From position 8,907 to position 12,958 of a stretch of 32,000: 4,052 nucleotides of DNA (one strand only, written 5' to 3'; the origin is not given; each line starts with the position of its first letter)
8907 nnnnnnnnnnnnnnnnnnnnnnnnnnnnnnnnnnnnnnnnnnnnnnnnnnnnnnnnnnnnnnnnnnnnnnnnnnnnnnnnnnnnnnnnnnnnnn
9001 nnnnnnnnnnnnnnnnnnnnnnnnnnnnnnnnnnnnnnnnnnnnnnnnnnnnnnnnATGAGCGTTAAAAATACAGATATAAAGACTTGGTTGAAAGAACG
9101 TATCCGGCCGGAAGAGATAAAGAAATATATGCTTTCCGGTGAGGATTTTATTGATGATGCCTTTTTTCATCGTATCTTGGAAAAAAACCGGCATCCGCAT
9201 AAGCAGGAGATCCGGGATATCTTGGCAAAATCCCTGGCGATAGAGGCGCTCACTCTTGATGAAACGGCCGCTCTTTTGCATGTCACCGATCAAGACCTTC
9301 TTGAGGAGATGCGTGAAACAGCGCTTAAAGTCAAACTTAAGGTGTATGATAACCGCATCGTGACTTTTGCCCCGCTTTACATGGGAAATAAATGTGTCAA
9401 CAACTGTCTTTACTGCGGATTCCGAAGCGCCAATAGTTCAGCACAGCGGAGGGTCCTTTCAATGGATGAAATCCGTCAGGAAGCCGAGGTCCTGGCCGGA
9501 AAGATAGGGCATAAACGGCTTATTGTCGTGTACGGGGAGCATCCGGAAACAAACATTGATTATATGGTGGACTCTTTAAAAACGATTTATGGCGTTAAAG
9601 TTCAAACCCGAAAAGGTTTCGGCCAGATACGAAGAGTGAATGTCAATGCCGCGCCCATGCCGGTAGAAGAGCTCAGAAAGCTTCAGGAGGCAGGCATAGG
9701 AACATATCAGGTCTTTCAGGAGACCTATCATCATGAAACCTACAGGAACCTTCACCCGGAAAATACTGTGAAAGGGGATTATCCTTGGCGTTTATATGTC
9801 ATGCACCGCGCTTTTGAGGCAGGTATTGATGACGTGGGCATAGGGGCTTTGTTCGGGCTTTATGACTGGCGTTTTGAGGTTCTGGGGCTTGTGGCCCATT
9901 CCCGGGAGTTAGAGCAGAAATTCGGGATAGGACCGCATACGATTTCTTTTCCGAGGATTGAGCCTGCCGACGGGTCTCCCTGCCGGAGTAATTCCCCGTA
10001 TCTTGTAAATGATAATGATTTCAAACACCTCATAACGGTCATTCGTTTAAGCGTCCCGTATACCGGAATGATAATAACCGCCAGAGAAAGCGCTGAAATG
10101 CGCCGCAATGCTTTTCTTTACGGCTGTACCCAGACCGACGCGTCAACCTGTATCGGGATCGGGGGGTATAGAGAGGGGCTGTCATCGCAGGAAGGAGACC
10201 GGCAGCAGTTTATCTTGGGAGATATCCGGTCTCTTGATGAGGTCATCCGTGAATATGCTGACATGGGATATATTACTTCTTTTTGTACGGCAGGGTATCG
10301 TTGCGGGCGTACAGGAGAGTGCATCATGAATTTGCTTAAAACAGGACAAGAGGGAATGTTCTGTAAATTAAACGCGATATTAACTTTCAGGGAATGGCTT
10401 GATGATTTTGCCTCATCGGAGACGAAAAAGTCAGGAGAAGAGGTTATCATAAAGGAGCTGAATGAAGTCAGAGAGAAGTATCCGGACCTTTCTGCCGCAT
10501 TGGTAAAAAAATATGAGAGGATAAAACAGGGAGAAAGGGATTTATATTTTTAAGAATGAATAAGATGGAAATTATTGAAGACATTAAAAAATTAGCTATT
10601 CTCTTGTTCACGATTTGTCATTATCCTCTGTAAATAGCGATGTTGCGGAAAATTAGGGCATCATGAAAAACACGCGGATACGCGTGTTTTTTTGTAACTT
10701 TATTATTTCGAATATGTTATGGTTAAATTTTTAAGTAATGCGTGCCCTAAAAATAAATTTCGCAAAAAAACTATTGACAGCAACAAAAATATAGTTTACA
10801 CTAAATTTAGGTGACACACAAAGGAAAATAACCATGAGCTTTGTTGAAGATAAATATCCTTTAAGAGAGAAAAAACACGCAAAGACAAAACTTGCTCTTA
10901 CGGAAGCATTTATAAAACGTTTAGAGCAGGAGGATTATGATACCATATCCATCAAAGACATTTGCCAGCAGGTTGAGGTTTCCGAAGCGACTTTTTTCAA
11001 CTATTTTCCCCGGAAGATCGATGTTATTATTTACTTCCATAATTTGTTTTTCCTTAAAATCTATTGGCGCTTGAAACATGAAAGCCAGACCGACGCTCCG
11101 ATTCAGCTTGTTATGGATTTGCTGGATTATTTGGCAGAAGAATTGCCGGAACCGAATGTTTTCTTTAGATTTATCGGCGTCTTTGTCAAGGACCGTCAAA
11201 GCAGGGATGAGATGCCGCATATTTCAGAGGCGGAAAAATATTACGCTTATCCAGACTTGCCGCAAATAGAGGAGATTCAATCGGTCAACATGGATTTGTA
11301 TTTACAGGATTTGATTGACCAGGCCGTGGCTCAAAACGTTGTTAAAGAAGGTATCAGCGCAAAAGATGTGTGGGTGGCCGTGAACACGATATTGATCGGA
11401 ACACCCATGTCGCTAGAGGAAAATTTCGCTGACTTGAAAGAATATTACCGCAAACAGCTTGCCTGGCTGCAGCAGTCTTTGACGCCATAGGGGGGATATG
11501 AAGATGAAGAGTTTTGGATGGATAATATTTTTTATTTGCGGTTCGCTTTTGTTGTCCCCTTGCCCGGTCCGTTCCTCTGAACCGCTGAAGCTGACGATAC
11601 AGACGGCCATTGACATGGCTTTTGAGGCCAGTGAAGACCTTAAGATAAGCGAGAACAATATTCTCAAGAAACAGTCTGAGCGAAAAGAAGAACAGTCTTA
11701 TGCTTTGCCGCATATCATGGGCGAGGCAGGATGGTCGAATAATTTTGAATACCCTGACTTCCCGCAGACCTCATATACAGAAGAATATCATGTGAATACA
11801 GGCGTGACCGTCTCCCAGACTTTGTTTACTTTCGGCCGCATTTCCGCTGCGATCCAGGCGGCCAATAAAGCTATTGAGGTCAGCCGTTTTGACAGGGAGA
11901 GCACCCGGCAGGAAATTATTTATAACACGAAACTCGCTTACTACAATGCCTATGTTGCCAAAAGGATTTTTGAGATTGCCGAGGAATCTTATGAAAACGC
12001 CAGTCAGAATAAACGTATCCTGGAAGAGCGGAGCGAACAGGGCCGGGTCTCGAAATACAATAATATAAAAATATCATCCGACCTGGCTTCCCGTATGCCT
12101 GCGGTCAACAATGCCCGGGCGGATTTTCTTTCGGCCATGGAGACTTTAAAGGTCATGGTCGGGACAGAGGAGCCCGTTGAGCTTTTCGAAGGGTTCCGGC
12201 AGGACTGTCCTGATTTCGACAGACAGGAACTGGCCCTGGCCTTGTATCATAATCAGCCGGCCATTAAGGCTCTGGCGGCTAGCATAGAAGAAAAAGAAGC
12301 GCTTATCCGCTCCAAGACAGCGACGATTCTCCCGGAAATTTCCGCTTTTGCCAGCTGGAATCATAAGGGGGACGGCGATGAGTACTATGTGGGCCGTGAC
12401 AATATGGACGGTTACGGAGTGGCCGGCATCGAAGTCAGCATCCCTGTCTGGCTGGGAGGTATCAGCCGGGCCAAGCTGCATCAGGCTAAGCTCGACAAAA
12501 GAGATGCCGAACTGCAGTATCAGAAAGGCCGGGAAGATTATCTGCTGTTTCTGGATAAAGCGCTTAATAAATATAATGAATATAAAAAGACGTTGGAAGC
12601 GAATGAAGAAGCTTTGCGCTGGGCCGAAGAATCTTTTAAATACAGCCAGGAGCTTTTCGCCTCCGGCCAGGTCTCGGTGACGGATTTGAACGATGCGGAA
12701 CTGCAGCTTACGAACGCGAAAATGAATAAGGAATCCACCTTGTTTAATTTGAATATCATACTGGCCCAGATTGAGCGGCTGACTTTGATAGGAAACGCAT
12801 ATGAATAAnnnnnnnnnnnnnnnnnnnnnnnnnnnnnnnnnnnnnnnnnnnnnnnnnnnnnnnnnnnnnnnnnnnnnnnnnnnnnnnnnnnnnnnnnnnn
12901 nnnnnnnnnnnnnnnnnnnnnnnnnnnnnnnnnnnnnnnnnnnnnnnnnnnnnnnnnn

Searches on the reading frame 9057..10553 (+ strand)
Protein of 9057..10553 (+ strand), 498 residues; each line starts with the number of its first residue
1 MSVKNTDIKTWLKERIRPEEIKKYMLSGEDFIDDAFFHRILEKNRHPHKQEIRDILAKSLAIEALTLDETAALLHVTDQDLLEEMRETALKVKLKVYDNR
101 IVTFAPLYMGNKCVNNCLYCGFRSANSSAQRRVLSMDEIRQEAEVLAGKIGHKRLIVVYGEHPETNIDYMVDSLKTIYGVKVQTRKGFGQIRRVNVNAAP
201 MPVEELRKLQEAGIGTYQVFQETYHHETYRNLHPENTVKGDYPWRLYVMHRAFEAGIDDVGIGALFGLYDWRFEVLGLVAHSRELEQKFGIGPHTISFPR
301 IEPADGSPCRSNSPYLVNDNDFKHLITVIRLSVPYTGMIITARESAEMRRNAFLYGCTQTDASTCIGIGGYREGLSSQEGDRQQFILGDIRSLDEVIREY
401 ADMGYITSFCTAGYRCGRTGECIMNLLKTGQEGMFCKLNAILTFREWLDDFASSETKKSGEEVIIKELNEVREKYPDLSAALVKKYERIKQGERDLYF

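Call 98: search_protein_families(library=pfam, proteins=[window:9057-10553:+], max_evalue=0.001)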
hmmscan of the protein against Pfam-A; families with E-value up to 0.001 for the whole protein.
window:9057-10553:+ (498 aa): 2 families
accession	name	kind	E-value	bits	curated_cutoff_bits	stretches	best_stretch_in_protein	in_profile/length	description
PF04055.27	Radical_SAM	-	4.1e-16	60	29.5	1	109-264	3-148/166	Radical SAM superfamily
PF06968.18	BATS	-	2.1e-13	50.7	22.2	1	297-405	1-87/88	Biotin and Thiamin Synthesis associated domain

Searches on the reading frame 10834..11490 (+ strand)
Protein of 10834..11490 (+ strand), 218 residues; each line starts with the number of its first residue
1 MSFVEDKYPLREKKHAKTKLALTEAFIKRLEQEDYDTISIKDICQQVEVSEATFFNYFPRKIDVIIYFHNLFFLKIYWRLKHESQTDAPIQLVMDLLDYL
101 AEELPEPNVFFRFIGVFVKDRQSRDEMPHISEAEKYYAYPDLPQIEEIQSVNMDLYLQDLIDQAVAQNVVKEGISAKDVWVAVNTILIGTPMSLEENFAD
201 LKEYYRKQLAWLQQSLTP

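Call 90: search_protein_families(library=pfam, proteins=[window:10834-11490:+], max_evalue=0.001)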
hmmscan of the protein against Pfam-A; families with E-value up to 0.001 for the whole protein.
window:10834-11490:+ (218 aa): 1 family
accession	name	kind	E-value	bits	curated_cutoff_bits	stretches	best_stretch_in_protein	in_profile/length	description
PF00440.29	TetR_N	-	0.00014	22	24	1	30-61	9-40/47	Bacterial regulatory proteins, tetR family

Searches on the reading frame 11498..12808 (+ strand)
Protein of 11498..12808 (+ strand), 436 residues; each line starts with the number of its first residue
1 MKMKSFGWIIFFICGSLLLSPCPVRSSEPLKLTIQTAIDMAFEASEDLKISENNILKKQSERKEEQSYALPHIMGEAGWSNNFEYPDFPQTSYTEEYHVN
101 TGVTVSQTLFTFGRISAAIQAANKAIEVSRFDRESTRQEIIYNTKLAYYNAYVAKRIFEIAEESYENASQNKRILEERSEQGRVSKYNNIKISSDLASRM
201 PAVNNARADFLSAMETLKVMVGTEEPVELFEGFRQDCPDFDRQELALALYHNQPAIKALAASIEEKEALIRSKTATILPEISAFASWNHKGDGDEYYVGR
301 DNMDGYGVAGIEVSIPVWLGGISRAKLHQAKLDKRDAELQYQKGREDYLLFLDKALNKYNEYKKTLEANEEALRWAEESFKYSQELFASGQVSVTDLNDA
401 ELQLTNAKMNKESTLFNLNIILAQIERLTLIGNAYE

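Call 90: search_protein_families(library=pfam, proteins=[window:11498-12808:+], max_evalue=0.001)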
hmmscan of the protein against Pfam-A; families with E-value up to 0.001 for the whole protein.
window:11498-12808:+ (436 aa): 1 family
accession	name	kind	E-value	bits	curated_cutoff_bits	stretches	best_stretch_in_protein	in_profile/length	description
PF02321.23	OEP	-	1.3e-56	191.8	22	2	249-429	8-186/187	Outer membrane efflux protein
